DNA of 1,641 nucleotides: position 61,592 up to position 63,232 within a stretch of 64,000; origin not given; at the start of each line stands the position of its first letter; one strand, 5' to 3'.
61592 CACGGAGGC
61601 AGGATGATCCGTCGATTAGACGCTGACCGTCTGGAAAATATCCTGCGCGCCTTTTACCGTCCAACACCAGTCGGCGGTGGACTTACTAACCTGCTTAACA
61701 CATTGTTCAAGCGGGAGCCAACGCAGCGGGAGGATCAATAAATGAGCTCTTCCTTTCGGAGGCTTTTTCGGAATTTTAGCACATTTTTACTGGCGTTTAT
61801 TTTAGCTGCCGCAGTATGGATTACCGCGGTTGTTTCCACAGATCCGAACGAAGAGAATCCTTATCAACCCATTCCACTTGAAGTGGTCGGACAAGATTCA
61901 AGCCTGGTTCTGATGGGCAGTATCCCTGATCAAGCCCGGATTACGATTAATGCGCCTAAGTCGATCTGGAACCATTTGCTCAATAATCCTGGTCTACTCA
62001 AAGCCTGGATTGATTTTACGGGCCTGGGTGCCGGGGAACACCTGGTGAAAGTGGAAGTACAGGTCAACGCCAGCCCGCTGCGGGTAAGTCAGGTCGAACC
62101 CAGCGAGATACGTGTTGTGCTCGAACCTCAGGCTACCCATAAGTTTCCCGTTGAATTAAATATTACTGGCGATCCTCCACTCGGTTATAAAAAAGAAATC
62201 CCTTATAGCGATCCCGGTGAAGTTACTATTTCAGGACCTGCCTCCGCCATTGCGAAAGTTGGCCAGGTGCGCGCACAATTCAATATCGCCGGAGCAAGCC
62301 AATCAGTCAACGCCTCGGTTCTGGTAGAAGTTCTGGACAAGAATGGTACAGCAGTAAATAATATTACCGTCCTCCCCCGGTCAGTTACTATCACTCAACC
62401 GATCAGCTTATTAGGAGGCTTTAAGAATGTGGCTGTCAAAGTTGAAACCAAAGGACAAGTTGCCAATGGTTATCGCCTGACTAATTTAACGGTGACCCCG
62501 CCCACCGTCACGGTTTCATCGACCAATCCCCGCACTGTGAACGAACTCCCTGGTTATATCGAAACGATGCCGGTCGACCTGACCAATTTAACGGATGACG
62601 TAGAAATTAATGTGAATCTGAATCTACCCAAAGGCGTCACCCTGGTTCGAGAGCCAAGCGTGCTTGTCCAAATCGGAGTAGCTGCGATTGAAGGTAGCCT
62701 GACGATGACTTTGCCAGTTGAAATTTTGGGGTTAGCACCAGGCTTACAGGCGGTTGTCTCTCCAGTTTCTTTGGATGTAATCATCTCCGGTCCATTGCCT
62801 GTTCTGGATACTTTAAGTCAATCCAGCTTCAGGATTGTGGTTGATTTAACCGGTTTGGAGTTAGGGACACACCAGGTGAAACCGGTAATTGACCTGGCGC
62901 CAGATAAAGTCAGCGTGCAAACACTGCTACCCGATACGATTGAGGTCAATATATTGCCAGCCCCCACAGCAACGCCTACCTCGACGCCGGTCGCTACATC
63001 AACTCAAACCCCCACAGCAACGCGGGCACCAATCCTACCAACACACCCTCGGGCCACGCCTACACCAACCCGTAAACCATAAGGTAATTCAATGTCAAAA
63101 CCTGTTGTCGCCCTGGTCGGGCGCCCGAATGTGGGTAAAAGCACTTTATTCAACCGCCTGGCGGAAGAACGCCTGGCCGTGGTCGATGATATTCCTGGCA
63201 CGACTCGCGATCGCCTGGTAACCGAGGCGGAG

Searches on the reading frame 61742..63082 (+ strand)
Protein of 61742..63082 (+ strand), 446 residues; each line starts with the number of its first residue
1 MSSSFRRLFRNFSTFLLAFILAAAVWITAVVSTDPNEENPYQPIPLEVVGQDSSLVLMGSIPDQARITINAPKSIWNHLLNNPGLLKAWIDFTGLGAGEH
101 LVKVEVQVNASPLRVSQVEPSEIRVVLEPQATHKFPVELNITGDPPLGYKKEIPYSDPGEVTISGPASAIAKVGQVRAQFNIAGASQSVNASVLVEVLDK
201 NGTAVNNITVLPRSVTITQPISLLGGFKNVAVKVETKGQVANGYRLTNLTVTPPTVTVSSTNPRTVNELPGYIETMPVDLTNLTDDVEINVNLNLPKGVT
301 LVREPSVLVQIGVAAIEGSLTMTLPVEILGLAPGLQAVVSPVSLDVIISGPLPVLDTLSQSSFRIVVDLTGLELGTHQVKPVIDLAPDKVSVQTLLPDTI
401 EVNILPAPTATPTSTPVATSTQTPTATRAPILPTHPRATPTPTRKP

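Call 34: search_protein_families(library=pfam, proteins=[window:61742-63082:+], max_evalue=0.0001)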
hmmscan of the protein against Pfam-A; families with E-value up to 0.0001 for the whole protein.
window:61742-63082:+ (446 aa): 1 family
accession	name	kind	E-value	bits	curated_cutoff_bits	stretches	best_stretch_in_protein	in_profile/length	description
PF07949.17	YbbR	-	1.4e-30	105.9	22.3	2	135-218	1-80/81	YbbR-like protein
